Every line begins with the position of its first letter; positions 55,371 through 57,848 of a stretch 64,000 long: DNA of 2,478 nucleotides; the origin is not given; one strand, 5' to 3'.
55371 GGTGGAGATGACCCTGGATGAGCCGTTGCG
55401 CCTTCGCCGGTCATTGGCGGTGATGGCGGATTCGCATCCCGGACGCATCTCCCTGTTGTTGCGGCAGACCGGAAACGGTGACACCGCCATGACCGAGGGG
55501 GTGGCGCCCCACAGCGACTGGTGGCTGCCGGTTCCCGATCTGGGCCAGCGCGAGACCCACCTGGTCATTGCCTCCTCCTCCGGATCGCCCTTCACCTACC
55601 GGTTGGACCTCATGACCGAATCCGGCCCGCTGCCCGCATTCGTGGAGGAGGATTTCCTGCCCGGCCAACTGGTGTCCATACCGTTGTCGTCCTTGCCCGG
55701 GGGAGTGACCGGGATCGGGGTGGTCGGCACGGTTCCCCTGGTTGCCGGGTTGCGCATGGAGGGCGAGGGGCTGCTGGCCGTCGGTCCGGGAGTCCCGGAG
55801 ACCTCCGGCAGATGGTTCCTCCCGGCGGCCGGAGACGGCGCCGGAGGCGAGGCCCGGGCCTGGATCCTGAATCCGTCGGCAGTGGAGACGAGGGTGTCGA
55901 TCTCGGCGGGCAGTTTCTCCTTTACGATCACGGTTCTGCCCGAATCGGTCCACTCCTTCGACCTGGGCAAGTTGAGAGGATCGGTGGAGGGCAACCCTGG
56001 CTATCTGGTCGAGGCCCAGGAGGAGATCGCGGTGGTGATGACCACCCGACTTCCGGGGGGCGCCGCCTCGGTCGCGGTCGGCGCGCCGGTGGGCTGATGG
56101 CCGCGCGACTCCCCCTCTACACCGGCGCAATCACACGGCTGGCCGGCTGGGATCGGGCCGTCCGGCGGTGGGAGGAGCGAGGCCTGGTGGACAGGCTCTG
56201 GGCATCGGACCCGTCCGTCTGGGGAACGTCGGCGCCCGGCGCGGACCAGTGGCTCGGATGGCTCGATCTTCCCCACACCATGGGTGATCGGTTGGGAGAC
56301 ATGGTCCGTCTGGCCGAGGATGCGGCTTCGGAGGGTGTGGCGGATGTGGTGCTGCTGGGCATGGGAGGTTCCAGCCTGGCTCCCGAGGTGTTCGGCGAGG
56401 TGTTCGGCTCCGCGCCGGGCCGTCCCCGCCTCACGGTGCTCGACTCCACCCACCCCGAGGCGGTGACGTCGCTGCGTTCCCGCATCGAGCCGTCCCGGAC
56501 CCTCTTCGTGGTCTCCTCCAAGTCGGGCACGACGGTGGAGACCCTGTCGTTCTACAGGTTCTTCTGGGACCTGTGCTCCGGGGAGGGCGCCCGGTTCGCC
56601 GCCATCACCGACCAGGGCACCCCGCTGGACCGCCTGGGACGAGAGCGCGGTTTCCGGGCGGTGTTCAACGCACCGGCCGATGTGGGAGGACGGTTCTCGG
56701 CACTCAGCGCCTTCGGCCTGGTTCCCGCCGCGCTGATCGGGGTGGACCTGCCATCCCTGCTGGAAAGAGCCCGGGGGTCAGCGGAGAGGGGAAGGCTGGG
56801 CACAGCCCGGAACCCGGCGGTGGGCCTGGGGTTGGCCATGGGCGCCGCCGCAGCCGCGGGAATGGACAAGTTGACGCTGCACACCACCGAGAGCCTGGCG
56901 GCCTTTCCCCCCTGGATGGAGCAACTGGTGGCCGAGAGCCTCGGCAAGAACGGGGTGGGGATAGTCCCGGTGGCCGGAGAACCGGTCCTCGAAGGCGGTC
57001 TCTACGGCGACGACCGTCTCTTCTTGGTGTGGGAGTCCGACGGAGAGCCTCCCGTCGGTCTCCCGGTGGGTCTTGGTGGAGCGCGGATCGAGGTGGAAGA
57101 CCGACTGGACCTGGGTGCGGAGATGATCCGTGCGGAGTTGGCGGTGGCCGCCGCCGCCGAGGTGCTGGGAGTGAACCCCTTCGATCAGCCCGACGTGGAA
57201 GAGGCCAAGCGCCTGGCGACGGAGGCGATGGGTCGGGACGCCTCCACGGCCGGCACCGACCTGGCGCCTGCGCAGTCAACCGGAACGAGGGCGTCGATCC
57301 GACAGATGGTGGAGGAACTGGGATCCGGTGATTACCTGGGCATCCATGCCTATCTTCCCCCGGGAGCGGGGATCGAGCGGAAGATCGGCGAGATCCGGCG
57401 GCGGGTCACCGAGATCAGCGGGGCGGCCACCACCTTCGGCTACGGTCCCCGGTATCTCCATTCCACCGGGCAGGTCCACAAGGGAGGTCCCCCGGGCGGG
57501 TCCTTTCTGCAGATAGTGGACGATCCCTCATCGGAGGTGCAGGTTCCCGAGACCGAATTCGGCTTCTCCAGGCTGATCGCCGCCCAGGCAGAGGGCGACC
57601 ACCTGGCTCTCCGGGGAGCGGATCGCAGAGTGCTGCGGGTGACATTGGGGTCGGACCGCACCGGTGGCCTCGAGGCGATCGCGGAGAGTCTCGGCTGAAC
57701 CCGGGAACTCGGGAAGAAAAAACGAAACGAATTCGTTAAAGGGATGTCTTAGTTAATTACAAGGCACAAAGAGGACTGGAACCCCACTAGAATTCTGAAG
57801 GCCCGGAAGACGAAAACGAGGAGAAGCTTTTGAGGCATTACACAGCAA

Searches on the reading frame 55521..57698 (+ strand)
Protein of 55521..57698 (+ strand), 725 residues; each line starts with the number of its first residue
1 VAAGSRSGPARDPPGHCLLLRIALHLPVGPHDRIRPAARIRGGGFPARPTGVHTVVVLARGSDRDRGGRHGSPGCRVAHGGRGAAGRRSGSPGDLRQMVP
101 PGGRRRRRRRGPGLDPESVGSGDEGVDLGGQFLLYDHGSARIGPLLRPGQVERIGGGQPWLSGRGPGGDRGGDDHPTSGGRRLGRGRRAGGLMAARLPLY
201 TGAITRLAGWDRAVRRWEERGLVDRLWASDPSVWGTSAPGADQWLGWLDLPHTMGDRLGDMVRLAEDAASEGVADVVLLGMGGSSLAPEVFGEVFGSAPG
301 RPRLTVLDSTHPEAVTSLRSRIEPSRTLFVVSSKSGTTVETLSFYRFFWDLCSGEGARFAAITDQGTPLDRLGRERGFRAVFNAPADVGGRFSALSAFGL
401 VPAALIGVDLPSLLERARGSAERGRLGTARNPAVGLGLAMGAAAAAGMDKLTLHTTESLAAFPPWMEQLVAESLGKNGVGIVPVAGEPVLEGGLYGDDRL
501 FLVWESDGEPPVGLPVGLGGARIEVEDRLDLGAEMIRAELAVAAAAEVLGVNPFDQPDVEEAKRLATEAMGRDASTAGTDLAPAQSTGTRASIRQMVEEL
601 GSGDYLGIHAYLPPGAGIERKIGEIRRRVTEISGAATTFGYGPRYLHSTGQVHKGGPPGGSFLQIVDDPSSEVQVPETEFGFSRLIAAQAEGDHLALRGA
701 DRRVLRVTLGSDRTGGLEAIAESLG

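Call 49: search_protein_families(library=ncbifam, proteins=[window:55521-57698:+], max_evalue=0.0001)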
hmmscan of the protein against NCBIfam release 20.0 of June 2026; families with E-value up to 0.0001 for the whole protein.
window:55521-57698:+ (725 aa): 8 families
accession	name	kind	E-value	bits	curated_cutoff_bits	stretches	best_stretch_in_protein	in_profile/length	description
NF007080.0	PRK09533.1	equivalog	3.9e-155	518.1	712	1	212-723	397-943/949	bifunctional transaldolase/phosoglucose isomerase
NF003016.0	PRK03868.1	equivalog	2e-39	135.6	487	1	245-477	32-264/410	glucose-6-phosphate isomerase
NF010696.0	PRK14096.1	equivalog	4.8e-31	107.9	671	1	271-477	112-327/528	glucose-6-phosphate isomerase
NF010697.0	PRK14097.1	equivalog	4.5e-25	88.1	443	1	242-484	42-302/448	glucose-6-phosphate isomerase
NF040629.1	PGI_Meth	equivalog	5.8e-21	75.1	350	1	271-484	59-273/396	glucose-6-phosphate isomerase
NF001211.0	PRK00179.1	equivalog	8e-19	67.5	492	1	268-477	141-360/544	glucose-6-phosphate isomerase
NF010695.0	PRK14095.1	equivalog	2.7e-15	56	703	1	269-403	147-283/536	glucose-6-phosphate isomerase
TIGR02128.1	G6PI_arch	equivalog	1.2e-07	30.9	213.9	1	268-391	16-126/308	bifunctional phosphoglucose/phosphomannose isomerase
